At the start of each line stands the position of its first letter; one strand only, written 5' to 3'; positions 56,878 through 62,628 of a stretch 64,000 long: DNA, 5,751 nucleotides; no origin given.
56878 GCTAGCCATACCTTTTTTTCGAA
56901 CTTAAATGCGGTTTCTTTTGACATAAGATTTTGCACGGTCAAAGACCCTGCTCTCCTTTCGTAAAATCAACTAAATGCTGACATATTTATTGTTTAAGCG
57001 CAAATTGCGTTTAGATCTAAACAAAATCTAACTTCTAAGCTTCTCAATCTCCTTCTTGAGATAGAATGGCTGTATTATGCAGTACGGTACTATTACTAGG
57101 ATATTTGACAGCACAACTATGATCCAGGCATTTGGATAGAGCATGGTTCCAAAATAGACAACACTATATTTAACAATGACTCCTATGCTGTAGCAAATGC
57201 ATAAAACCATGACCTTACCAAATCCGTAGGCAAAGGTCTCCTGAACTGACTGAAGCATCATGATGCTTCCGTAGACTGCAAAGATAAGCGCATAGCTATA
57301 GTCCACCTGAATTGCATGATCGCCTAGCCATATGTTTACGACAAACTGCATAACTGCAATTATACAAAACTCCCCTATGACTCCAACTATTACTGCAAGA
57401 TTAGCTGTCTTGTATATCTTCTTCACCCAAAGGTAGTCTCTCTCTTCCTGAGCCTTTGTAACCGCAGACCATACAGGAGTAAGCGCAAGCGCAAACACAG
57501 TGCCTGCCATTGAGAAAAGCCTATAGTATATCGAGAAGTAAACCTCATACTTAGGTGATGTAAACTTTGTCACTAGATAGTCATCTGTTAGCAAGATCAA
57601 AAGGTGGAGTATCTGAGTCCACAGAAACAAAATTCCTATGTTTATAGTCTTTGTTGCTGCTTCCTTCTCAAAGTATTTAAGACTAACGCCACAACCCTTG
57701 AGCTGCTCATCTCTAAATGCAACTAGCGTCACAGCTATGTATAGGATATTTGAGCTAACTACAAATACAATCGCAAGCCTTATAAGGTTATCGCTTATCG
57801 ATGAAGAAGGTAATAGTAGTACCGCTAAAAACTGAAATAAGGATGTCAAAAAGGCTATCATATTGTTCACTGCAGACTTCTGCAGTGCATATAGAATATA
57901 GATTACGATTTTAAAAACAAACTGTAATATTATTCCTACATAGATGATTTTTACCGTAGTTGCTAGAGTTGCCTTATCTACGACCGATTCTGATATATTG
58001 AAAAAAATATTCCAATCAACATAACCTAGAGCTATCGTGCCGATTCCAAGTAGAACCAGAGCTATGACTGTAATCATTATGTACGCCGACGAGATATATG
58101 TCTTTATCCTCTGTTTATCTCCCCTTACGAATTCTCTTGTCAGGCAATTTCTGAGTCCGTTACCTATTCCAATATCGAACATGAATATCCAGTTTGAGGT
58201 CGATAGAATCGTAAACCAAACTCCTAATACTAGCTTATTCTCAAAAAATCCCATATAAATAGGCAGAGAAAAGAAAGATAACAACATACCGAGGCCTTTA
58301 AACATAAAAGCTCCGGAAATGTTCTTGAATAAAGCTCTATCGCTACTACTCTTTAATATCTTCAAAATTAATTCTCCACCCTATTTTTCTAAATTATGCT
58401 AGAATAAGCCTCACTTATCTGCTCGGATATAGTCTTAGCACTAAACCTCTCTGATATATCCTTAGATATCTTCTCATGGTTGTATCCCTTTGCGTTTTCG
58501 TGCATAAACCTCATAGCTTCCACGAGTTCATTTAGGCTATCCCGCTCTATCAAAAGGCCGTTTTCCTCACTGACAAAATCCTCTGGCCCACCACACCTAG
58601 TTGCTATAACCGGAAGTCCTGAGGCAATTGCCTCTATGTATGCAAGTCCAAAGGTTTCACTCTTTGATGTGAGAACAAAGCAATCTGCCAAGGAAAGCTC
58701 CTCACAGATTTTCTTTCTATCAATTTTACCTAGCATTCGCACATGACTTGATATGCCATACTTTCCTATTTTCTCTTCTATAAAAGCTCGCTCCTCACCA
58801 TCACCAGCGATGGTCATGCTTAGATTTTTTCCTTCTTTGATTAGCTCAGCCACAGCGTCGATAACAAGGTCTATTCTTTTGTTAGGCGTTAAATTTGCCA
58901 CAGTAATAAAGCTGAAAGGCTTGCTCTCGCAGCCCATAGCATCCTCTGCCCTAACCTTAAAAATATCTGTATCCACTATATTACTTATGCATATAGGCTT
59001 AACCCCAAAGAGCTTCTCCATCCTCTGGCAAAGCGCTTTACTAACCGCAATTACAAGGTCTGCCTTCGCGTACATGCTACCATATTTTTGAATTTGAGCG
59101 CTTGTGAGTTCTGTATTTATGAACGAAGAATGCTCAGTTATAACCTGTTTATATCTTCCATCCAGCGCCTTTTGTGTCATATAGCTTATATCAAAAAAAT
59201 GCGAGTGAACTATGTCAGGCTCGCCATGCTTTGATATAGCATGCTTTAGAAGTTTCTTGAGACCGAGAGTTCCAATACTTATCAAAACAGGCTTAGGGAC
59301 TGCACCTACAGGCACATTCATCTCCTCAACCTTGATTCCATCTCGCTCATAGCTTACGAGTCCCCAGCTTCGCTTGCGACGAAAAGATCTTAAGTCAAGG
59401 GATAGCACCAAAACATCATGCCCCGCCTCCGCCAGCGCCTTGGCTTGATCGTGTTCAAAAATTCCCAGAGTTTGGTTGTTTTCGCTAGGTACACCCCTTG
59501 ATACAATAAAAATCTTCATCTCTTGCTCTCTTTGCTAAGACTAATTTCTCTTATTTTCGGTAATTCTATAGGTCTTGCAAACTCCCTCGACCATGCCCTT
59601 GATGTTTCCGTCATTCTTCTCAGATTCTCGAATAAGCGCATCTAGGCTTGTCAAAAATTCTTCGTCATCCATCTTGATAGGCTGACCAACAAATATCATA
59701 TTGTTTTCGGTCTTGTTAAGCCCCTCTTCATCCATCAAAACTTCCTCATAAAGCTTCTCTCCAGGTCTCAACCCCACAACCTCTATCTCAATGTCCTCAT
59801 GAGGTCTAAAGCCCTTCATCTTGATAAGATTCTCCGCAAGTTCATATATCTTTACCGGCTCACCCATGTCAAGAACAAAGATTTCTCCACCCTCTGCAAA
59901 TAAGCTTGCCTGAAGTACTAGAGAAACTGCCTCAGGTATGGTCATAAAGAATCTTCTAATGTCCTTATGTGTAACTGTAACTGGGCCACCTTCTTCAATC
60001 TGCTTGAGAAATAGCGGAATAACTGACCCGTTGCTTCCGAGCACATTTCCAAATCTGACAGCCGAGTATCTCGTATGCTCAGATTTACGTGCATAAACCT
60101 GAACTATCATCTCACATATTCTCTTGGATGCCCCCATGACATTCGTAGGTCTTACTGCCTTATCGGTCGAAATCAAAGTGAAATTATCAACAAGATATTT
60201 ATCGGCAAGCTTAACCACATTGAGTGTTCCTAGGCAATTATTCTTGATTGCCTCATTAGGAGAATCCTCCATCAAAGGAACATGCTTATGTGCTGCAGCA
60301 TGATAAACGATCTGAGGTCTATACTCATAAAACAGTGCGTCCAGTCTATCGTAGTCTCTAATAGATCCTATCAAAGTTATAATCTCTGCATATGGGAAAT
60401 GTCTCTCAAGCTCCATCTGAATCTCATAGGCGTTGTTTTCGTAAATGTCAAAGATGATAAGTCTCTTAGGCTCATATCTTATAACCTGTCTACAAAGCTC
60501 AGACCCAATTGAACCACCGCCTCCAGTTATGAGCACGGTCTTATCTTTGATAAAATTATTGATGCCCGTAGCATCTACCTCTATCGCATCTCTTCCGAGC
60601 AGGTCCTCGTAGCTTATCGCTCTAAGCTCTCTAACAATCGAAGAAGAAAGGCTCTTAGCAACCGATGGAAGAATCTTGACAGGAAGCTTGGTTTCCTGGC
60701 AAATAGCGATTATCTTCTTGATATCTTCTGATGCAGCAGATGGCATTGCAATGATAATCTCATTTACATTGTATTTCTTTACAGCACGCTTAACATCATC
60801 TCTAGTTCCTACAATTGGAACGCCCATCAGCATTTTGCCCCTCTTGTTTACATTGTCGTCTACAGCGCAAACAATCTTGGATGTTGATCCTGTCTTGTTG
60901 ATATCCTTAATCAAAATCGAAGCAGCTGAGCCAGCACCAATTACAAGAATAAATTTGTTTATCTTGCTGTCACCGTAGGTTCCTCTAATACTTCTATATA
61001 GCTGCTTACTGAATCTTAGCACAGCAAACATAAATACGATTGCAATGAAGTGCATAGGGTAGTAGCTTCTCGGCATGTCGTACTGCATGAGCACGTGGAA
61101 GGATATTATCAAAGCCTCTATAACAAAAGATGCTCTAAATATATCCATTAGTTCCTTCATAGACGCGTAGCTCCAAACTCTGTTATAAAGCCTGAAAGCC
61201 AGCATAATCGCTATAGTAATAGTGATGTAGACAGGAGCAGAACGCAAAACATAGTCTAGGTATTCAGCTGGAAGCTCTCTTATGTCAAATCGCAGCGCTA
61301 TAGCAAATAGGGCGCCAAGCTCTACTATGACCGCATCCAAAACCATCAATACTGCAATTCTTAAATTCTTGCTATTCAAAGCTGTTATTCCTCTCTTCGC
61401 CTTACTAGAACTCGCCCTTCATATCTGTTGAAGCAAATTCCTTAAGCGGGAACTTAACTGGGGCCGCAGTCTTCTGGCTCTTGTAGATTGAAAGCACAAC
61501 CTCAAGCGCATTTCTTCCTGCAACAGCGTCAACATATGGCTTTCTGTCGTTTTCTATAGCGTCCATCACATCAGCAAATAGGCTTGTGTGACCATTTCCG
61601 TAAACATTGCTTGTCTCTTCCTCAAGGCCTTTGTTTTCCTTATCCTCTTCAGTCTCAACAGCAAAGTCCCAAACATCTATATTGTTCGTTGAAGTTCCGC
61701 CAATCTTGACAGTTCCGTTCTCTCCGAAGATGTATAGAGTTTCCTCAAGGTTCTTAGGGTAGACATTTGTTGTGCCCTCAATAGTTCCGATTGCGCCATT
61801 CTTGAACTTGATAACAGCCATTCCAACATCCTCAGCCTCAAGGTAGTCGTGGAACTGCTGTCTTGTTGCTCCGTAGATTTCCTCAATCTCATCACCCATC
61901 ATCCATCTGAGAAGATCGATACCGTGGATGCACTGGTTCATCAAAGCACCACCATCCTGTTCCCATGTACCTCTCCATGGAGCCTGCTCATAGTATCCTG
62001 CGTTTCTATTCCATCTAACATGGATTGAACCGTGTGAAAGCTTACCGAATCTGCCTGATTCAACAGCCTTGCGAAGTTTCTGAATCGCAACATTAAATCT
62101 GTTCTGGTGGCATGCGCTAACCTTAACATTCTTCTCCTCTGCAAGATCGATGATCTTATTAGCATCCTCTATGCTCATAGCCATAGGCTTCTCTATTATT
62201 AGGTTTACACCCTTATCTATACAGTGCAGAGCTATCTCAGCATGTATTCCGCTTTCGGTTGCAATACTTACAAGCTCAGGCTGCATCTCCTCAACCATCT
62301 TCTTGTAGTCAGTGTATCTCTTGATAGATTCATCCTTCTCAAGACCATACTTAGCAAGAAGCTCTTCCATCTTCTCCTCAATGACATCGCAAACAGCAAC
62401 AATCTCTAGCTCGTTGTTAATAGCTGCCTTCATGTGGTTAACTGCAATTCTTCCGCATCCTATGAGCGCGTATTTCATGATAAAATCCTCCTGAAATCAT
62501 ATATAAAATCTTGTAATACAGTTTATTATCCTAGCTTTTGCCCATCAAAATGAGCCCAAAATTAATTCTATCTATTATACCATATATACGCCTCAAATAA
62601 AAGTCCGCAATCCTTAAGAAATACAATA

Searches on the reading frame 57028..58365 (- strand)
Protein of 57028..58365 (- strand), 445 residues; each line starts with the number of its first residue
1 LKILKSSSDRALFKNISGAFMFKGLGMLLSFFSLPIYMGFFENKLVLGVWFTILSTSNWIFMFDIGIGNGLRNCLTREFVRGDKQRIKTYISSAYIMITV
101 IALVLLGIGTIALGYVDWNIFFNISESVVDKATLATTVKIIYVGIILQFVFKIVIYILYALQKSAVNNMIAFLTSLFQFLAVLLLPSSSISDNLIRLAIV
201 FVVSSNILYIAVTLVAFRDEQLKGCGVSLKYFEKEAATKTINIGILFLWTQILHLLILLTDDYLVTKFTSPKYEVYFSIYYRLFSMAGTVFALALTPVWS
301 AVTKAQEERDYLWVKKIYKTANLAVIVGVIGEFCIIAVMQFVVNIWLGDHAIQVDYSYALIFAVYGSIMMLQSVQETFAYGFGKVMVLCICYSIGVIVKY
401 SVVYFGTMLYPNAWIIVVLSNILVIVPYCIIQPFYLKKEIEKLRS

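Call 44: search_protein_families(library=pfam, proteins=[window:57028-58365:-], max_evalue=0.0001)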
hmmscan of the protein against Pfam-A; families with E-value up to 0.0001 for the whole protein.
window:57028-58365:- (445 aa): 0 families

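Call 54: search_protein_families(library=ncbifam, proteins=[window:57028-58365:-], max_evalue=0.00001)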
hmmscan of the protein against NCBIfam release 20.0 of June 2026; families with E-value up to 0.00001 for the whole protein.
window:57028-58365:- (445 aa): 0 families

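Call 85: search_solved_structures(query=window:57028-58365:-, max_evalue=1)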
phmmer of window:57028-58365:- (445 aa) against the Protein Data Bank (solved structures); distinct sequences matched with E-value up to 1: 0.

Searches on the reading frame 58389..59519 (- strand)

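Call 44: search_protein_families(library=pfam, proteins=[window:58389-59519:-], max_evalue=0.0001)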
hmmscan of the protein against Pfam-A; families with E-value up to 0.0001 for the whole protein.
window:58389-59519:- (376 aa): 5 families
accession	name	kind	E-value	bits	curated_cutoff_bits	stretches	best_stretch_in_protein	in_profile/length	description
PF00534.26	Glycos_transf_1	-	3.8e-35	121.4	26.4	1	199-344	13-160/172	Glycosyl transferases group 1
PF13692.12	Glyco_trans_1_4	-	1.2e-29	103.9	27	1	203-341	3-141/142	Glycosyl transferases group 1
PF13439.12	Glyco_transf_4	-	5.6e-17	62.7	28.5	1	24-185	10-169/170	Glycosyltransferase Family 4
PF20706.3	GT4-conflict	-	2.8e-16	59.9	26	1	148-342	142-342/385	Family 4 Glycosyltransferase in conflict systems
PF13579.12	Glyco_trans_4_4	-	2.7e-07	31.5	29.7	1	24-174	9-148/158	Glycosyl transferase 4-like domain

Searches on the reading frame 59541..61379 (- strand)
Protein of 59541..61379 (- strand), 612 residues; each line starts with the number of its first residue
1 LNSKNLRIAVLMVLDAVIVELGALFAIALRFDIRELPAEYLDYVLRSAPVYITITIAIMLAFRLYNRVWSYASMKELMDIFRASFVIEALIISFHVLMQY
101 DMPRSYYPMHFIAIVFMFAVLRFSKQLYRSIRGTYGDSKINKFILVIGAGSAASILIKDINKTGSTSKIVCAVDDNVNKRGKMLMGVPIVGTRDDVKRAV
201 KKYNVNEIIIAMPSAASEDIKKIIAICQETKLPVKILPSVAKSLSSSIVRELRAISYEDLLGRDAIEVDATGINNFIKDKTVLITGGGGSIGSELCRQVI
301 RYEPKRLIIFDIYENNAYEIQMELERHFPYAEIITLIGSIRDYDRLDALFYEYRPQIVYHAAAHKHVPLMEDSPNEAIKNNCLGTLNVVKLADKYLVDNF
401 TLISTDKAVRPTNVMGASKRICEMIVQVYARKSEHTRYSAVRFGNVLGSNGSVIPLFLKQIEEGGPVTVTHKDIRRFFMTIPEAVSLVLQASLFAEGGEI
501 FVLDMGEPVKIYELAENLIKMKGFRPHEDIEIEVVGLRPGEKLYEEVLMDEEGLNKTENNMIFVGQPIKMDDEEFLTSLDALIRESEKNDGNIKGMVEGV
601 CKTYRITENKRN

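Call 44: search_protein_families(library=pfam, proteins=[window:59541-61379:-], max_evalue=0.0001)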
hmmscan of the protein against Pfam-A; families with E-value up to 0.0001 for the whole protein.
window:59541-61379:- (612 aa): 6 families
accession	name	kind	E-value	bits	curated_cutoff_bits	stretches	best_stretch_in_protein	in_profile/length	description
PF02719.21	Polysacc_synt_2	-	6.4e-120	400.2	20.2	1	282-565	1-291/293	Polysaccharide biosynthesis protein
PF01370.27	Epimerase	-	9.1e-24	84.6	20.9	1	282-494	1-227/240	NAD dependent epimerase/dehydratase family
PF16363.11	GDP_Man_Dehyd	-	2.3e-17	63.9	27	1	283-521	1-265/332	GDP-mannose 4,6 dehydratase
PF13727.12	CoA_binding_3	-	3.9e-14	53.5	25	1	72-238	13-175/175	CoA-binding domain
PF04321.23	RmlD_sub_bind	-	5e-11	42.6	27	1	281-472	2-178/287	RmlD substrate binding domain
PF01073.25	3Beta_HSD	-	1.6e-07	31.1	22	1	283-411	1-122/280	3-beta hydroxysteroid dehydrogenase/isomerase family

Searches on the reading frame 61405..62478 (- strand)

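Call 44: search_protein_families(library=pfam, proteins=[window:61405-62478:-], max_evalue=0.0001)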
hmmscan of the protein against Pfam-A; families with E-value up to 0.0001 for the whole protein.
window:61405-62478:- (357 aa): 3 families
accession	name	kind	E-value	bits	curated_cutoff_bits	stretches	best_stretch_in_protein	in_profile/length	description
PF22725.1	GFO_IDH_MocA_C3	-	1.6e-32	112.5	27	1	132-257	1-123/124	GFO/IDH/MocA C-terminal domain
PF02894.22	GFO_IDH_MocA_C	-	5.6e-30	105.2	22.9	1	136-342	1-217/218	Oxidoreductase family, C-terminal alpha/beta domain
PF01408.29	GFO_IDH_MocA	-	4.2e-25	89.2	24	1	1-122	1-118/120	Oxidoreductase family, NAD-binding Rossmann fold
